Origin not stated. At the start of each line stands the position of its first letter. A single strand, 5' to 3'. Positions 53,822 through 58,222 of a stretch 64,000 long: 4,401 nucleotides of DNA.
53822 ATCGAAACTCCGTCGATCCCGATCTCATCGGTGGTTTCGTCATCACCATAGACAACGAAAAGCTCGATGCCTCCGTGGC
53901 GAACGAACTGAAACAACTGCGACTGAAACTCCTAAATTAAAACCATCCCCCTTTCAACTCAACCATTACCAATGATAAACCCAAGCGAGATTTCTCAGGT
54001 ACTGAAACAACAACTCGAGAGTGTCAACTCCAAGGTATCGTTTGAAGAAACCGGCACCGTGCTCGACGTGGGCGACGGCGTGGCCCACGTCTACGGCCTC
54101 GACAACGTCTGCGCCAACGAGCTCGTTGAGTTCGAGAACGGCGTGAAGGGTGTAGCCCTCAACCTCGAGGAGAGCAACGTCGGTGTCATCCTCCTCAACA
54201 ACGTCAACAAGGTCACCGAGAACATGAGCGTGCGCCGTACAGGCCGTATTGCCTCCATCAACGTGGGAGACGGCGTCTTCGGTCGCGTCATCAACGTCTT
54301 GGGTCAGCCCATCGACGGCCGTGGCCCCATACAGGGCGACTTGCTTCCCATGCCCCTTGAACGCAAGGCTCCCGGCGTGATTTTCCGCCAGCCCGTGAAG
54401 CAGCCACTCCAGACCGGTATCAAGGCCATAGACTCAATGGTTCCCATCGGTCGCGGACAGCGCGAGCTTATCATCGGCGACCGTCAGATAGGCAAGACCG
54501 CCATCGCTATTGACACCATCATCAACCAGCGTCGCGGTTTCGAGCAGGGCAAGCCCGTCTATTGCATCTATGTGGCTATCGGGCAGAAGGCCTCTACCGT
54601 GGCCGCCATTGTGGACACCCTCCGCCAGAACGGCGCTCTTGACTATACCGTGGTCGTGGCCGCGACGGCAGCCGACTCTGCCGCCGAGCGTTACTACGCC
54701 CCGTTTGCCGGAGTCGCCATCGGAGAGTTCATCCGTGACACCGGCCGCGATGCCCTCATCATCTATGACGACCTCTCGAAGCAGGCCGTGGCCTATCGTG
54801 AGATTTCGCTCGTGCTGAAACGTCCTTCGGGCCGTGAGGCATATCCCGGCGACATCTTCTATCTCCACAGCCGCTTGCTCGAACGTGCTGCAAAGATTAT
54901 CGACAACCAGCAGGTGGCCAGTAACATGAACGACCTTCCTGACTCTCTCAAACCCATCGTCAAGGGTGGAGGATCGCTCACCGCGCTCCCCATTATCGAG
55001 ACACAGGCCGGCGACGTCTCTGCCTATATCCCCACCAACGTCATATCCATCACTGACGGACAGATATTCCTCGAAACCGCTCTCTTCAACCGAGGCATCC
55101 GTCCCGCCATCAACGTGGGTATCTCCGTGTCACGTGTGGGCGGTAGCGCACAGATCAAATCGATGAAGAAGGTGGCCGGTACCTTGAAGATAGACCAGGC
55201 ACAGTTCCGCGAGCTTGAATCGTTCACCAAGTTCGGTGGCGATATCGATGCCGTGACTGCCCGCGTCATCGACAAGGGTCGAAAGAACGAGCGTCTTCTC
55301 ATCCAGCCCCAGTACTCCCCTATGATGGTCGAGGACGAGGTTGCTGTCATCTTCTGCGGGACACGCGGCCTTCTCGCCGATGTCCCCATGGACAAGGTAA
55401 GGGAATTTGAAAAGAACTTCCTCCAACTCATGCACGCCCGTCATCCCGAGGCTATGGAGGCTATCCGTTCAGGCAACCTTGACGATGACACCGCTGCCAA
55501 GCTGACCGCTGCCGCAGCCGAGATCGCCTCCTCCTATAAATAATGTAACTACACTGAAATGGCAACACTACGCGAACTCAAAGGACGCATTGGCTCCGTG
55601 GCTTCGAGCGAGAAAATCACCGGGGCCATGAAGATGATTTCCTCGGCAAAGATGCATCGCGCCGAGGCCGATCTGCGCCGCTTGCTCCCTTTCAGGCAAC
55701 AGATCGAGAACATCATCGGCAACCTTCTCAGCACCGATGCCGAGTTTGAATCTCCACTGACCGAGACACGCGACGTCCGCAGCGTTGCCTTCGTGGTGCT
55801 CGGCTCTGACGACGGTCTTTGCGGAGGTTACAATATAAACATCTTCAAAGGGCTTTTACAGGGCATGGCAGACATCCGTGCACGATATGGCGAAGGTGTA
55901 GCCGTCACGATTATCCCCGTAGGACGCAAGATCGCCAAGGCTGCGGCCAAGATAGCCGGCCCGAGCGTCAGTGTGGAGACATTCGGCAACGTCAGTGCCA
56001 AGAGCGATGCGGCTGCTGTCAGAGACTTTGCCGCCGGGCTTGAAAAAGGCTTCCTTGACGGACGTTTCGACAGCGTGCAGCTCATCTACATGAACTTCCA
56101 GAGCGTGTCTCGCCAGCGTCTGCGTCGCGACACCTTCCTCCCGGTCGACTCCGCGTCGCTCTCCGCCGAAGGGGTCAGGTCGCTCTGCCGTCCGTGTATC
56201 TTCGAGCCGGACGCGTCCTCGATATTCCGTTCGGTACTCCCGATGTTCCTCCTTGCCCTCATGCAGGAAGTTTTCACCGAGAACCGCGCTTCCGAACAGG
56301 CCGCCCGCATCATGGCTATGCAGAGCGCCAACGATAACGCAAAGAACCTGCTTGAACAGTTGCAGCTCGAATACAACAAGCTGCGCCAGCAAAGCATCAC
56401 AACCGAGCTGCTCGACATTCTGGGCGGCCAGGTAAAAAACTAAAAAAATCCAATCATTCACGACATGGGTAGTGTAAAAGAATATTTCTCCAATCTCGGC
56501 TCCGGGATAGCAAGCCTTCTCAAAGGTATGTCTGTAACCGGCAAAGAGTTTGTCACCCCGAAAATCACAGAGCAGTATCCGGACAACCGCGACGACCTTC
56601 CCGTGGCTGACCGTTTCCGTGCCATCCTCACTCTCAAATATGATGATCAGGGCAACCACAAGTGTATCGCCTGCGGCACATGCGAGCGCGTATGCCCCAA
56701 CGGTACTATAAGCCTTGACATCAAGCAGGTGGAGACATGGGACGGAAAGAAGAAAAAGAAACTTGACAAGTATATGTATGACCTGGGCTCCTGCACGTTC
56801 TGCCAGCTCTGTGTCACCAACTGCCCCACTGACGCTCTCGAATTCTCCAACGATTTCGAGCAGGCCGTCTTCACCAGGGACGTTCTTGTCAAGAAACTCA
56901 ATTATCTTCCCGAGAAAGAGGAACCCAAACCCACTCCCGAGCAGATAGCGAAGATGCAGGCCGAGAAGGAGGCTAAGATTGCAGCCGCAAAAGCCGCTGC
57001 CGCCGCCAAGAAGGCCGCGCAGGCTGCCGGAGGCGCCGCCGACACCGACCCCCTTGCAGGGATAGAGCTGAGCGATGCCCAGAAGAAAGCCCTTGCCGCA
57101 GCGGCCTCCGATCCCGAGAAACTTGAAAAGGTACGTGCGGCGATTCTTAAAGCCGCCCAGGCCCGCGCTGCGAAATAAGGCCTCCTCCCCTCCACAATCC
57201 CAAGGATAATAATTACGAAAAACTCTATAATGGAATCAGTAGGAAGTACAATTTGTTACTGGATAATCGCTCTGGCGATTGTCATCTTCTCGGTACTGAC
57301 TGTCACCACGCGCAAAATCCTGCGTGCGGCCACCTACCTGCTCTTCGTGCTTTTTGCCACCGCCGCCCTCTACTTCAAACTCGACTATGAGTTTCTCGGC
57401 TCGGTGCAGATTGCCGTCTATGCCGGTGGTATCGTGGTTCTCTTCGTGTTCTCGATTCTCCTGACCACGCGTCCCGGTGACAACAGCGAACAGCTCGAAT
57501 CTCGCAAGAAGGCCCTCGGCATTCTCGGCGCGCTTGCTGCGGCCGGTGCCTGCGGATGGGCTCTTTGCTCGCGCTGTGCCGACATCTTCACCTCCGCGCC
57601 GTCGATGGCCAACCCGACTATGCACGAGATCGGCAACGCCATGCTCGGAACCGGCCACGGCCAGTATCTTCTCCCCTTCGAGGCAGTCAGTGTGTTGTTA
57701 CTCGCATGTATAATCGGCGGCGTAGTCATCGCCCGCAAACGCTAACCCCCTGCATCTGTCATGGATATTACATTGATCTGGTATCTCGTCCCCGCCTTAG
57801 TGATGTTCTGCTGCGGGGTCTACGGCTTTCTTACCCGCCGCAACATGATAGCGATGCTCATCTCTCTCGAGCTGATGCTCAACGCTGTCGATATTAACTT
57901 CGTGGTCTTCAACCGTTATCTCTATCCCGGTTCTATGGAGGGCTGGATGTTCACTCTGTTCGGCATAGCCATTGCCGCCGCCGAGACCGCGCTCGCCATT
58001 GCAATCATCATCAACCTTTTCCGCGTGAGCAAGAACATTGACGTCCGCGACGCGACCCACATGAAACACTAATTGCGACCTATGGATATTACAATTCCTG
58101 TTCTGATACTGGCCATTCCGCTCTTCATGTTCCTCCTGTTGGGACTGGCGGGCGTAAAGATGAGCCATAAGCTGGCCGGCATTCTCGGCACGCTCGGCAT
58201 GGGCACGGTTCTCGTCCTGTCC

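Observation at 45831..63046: Complete F1Fo ATP synthase operon nested inside the NDH-1 operon: nuoA-B-CD-H | atpD-C-B-E-F-H-A-G | nuoI-J-K-L-M-N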

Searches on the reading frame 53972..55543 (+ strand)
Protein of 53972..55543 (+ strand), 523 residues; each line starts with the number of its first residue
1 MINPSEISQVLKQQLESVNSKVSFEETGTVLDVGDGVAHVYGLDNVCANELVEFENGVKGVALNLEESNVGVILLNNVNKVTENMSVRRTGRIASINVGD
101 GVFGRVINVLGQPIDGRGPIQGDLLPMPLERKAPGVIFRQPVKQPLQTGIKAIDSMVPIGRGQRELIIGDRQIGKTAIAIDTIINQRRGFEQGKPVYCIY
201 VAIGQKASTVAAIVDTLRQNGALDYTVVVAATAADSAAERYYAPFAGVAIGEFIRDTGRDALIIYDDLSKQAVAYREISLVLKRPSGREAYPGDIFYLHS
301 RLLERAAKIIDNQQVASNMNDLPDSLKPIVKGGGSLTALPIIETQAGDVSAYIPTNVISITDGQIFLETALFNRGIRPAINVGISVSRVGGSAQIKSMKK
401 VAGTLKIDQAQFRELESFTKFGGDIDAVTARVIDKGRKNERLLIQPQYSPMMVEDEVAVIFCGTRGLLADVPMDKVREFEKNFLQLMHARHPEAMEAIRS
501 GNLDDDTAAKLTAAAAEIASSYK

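Call 4: search_protein_families(library=ncbifam, proteins=[window:53972-55543:+])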
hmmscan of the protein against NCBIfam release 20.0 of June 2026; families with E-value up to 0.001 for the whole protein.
window:53972-55543:+ (523 aa): 34 families (the best 25 are shown)
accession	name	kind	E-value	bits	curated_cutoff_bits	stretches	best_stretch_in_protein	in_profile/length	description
TIGR00962.1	atpA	equivalog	1.3e-221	736.7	484.45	1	2-519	2-498/503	F0F1 ATP synthase subunit alpha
NF009884.0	PRK13343.1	equivalog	8e-197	654.9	554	1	5-520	8-500/507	F0F1 ATP synthase subunit alpha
TIGR03324.1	alt_F1F0_F1_al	exception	6e-165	549.7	750.5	1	7-511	8-489/497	alternate F1F0 ATPase, F1 subunit alpha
NF045863.1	glide_MMOB1660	exception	2.9e-117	392.7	600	1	31-454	4-408/515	MMOB1660 family gliding motility ATPase complex subunit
NF005523.0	PRK07165.1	equivalog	1.6e-92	310.8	414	2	31-315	8-291/509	ATP F0F1 synthase subunit alpha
NF045936.2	MSC_0619_alpha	exception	1.6e-86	291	520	2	57-315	32-287/505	MSC_0619 family F1-like ATPase alpha subunit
TIGR02546.1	III_secr_ATP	equivalog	1.2e-54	185.7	604.75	1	28-450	7-408/423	type III secretion system ATPase SctN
TIGR03496.1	FliI_clade1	equivalog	1.3e-49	169.2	619.1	1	46-445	23-396/414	flagellar protein export ATPase FliI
TIGR03498.1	FliI_clade3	equivalog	1e-47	162.8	587.45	1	34-423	7-374/418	flagellar protein export ATPase FliI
NF006575.0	PRK09099.1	subfamily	1.8e-45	155.5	706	1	13-445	12-422/443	type III secretion system ATPase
TIGR01026.1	fliI_yscN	subfamily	6.6e-45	153.6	379.5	1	47-443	48-418/440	FliI/YscN family ATPase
TIGR03497.1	FliI_clade2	equivalog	1.3e-43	149.5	629.8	2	57-308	33-276/413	flagellar protein export ATPase FliI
NF005391.0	PRK06936.1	equivalog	2.6e-42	145.2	657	1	45-448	46-422/439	type III secretion system ATPase SctN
NF005295.0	PRK06820.1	equivalog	2.5e-41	142.1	690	1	6-422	8-394/440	EscN/YscN/HrcN family type III secretion system ATPase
NF003235.0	PRK04196.1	subfamily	2.7e-41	141.7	349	1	29-392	8-355/462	V-type ATP synthase subunit B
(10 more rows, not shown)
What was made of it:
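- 53972..55543 (+): atpA, F1 alpha (523 aa). TIGR00962, 737 bits, above cutoff (call 4).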

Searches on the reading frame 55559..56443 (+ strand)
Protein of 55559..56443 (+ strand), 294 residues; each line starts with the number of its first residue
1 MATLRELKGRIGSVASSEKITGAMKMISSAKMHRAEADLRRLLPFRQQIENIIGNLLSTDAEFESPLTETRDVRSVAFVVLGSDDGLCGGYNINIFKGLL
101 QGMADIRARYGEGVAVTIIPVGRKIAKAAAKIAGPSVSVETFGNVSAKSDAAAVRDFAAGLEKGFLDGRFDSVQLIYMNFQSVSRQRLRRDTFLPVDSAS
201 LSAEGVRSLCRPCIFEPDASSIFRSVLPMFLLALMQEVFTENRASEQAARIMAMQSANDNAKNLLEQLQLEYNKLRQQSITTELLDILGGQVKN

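Call 4: search_protein_families(library=ncbifam, proteins=[window:55559-56443:+])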
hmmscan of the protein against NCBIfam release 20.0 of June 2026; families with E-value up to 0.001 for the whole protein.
window:55559-56443:+ (294 aa): 13 families
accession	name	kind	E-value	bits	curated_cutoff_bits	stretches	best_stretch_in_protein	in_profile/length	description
NF009959.0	PRK13426.1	equivalog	3.3e-78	263.2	394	1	1-293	1-290/291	F0F1 ATP synthase subunit gamma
TIGR01146.1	ATPsyn_F1gamma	equivalog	2.7e-69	234.1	194.45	1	1-290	1-282/286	ATP synthase F1 subunit gamma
NF004144.0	PRK05621.1-1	equivalog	4.5e-58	197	372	1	1-291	1-284/287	F0F1 ATP synthase subunit gamma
NF004145.0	PRK05621.1-2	equivalog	1.2e-57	195.7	317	1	1-290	1-298/306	F0F1 ATP synthase subunit gamma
NF010709.0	PRK14111.1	equivalog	2.4e-50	171.6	425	1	1-290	1-284/290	F0F1 ATP synthase subunit gamma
NF009957.0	PRK13424.1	equivalog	5.9e-50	170.1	436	1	1-290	1-285/291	F0F1 ATP synthase subunit gamma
NF009960.0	PRK13427.1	equivalog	2.6e-49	168.3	432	1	1-290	1-284/289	F0F1 ATP synthase subunit gamma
NF009958.0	PRK13425.1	equivalog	5.8e-49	167.1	501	1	1-290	1-286/292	F0F1 ATP synthase subunit gamma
NF004146.0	PRK05621.1-4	equivalog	6.9e-49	166.8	342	1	1-290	1-292/296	F0F1 ATP synthase subunit gamma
NF004147.0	PRK05621.2-1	equivalog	7.2e-46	157.3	382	1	2-291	3-289/293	F0F1 ATP synthase subunit gamma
NF009956.0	PRK13422.1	equivalog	2.9e-42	145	582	1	1-290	1-294/298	F0F1 ATP synthase subunit gamma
NF010708.0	PRK14110.1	equivalog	3.4e-36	125.2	445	1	5-288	7-284/291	F0F1 ATP synthase subunit gamma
TIGR03323.1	alt_F1F0_F1_gam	exception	2.6e-22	79.5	282.35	1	9-290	3-281/285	alternate F1F0 ATPase, F1 subunit gamma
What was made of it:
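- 55559..56443 (+): atpG, F1 gamma (294 aa), the last atp gene. TIGR01146, 234 bits, above cutoff (call 4).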

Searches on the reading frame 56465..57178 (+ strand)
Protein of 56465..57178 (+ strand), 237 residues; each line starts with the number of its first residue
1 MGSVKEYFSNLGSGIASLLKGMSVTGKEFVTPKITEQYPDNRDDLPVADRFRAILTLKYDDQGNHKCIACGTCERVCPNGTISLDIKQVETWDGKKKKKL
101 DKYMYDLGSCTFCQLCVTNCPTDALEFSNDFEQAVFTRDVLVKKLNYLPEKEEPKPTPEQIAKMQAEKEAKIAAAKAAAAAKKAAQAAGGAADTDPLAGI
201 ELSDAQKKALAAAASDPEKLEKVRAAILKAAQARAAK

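Call 4: search_protein_families(library=ncbifam, proteins=[window:56465-57178:+])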
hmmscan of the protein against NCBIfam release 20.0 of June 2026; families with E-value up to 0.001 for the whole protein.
window:56465-57178:+ (237 aa): 64 families (the best 25 are shown)
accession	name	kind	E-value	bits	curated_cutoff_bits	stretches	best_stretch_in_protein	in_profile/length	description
TIGR01971.1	NuoI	subfamily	2.8e-30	104.4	113.05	1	21-143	1-116/121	NADH-quinone oxidoreductase, chain I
NF004537.0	PRK05888.1-3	equivalog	4.3e-28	98.2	163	1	17-186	22-193/204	NADH-quinone oxidoreductase subunit NuoI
NF004540.0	PRK05888.2-1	equivalog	1.3e-26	92.8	215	1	17-153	3-131/139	NADH-quinone oxidoreductase subunit NuoI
NF004538.0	PRK05888.1-4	equivalog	2.6e-26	92.2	135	1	4-142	4-134/162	NADH-quinone oxidoreductase subunit NuoI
NF004544.0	PRK05888.2-6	equivalog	2.8e-24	85.9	457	1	17-153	33-164/220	NADH-quinone oxidoreductase subunit NuoI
NF004536.0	PRK05888.1-1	equivalog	8e-23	80.7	212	1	10-144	5-133/180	NADH-quinone oxidoreductase subunit NuoI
NF004539.0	PRK05888.1-5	equivalog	6.8e-22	77.9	225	1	15-143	13-135/162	NADH-quinone oxidoreductase subunit NuoI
NF004542.0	PRK05888.2-3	equivalog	4.5e-20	72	248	1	17-153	35-167/203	NADH-quinone oxidoreductase subunit NuoI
TIGR00403.1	ndhI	equivalog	3.3e-18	65.9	302.35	1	21-141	25-135/183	NAD(P)H-quinone oxidoreductase subunit I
NF040612.1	F420_dehyd_FpoI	exception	8.6e-18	64.5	180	1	20-136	4-110/135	F420H2 dehydrogenase subunit FpoI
NF004545.0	PRK05888.3-1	equivalog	5.1e-17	62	229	1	18-142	26-139/154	NADH-quinone oxidoreductase subunit NuoI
NF009053.0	PRK12387.1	subfamily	4.8e-16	59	204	1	30-145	10-110/180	formate hydrogenlyase complex iron-sulfur subunit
NF004541.0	PRK05888.2-2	equivalog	6.1e-16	58.7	217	1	2-157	2-140/168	NADH-quinone oxidoreductase subunit NuoI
NF004543.0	PRK05888.2-5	equivalog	3.3e-14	52.9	243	1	44-150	43-140/217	NADH-quinone oxidoreductase subunit NuoI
NF010590.0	PRK13984.1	equivalog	5.1e-14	51.3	946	1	48-132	38-115/611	putative oxidoreductase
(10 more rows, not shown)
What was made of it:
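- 56465..57178 (+): nuoI (237 aa): a 2x[4Fe-4S] core plus an Ala/Lys/Glu/Pro-rich C-terminal tail of about 85 aa that is specific to the clade. TIGR01971 at residues 21-143 (call 4).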

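Call 51: search_protein_families(library=pfam, proteins=[window:56465-57178:+])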
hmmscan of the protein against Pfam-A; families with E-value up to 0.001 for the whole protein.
window:56465-57178:+ (237 aa): 14 families
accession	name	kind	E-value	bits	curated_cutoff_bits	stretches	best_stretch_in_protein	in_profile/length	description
PF12838.12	Fer4_7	-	1.3e-12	48.4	27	1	66-124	1-52/52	4Fe-4S dicluster domain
PF00037.32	Fer4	-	1.4e-12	47.3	21.1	2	66-82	7-23/24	4Fe-4S binding domain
PF13187.11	Fer4_9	-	3.6e-09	37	27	1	66-124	1-51/52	4Fe-4S dicluster domain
PF13484.11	Fer4_16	-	9.4e-08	33.2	30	0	66-91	1-26/66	4Fe-4S double cluster binding domain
PF13183.11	Fer4_8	-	2.9e-07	31.4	27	1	65-123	3-67/68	4Fe-4S dicluster domain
PF13237.11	Fer4_10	-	7.8e-07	29.4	25.5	0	104-132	3-22/53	4Fe-4S dicluster domain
PF13534.11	Fer4_17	-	1.3e-06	29.3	22.2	0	62-80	41-59/61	4Fe-4S dicluster domain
PF12797.12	Fer4_2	-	2.1e-06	27.7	24.5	0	66-78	9-21/22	4Fe-4S binding domain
PF14697.11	Fer4_21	-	5.7e-06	26.8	35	1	65-126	6-58/59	4Fe-4S dicluster domain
PF12837.12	Fer4_6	-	8e-06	26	25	0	65-81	7-23/24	4Fe-4S binding domain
PF13746.11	Fer4_18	-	0.00019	22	27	0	96-123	47-74/114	4Fe-4S dicluster domain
PF25160.1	LdpA_Fe-S-bd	-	0.00019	21.6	27.6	0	64-83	25-44/49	LdpA Fe-S cluster-binding domain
PF12798.12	Fer4_3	-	0.00022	22.3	27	0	67-80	1-14/15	4Fe-4S binding domain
PF12800.12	Fer4_4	-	0.00035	21.1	24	0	65-80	2-17/17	4Fe-4S binding domain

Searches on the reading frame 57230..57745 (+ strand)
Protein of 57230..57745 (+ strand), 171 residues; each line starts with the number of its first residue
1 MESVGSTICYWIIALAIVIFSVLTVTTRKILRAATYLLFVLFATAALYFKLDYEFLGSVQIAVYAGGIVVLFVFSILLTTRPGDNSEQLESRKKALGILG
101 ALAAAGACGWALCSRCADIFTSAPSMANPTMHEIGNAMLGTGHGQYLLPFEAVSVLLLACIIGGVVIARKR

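Call 4: search_protein_families(library=ncbifam, proteins=[window:57230-57745:+])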
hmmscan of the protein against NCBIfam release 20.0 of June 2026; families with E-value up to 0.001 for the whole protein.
window:57230-57745:+ (171 aa): 11 families
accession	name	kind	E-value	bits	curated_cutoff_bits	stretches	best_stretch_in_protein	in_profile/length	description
NF005168.0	PRK06638.2-3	equivalog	3.1e-25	89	154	1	5-170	3-167/172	NADH-quinone oxidoreductase subunit J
NF005166.0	PRK06638.2-1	equivalog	7.9e-21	74.8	284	1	5-170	3-165/174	NADH-quinone oxidoreductase subunit J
NF005167.0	PRK06638.2-2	equivalog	4e-20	72.3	137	1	8-171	5-165/176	NADH-quinone oxidoreductase subunit J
NF005165.0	PRK06638.1-5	equivalog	3.2e-19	69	192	1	3-169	16-182/282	NADH-quinone oxidoreductase subunit J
NF005163.0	PRK06638.1-3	equivalog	3.9e-19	68.9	174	1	6-170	8-169/203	NADH-quinone oxidoreductase subunit J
NF005025.0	PRK06433.1-5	equivalog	7.7e-17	61.5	95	1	4-81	7-87/96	NADH dehydrogenase subunit J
NF005164.0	PRK06638.1-4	equivalog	3.6e-16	59.2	154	1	7-170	5-171/211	NADH-quinone oxidoreductase subunit J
NF005169.0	PRK06638.2-4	equivalog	1e-14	54.9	319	1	7-167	4-164/182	NADH-quinone oxidoreductase subunit J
NF005023.0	PRK06433.1-2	equivalog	1.2e-14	54.4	92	1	7-80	4-77/82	NADH dehydrogenase subunit J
NF005162.0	PRK06638.1-1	equivalog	4.2e-11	43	157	1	10-169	5-160/184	NADH-quinone oxidoreductase subunit J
NF005024.0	PRK06433.1-4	equivalog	1.4e-09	38.1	101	1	6-84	5-83/89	NADH dehydrogenase subunit J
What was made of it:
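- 57230..57745 (+): nuoJ (171 aa). NCBIfam NuoJ models (call 4).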

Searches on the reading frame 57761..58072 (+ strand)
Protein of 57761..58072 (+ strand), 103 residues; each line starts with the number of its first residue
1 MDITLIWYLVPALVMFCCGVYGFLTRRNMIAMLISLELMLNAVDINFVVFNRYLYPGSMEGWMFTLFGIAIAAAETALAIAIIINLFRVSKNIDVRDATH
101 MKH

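Call 4: search_protein_families(library=ncbifam, proteins=[window:57761-58072:+])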
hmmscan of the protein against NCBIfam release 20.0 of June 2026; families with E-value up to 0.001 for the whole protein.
window:57761-58072:+ (103 aa): 7 families
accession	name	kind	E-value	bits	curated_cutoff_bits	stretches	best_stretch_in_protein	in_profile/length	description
NF004322.0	PRK05715.1-4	equivalog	2.4e-30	104.6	128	1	3-102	4-103/104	NADH-quinone oxidoreductase subunit NuoK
NF004320.0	PRK05715.1-2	equivalog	4e-27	94.2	57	1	5-103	3-99/99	NADH-quinone oxidoreductase subunit NuoK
NF040614.1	F420_dehyd_FpoK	exception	2.3e-25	88.9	145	1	5-98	2-93/98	F420H2 dehydrogenase subunit FpoK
NF004321.0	PRK05715.1-3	equivalog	6e-23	81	91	1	3-102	2-100/101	NADH-quinone oxidoreductase subunit NuoK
NF004323.0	PRK05715.1-5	equivalog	1.4e-22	79.9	89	1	2-102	2-101/102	NADH-quinone oxidoreductase subunit NuoK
NF004319.0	PRK05715.1-1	equivalog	3.9e-18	65.5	101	1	5-102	4-99/100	NADH-quinone oxidoreductase subunit NuoK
NF006250.0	PRK08388.1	equivalog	6.2e-06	26.7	137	1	9-46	6-43/119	putative monovalent cation/H+ antiporter subunit C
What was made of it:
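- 57761..58072 (+): nuoK (103 aa). NF004320, 94 bits, above cutoff (call 4).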
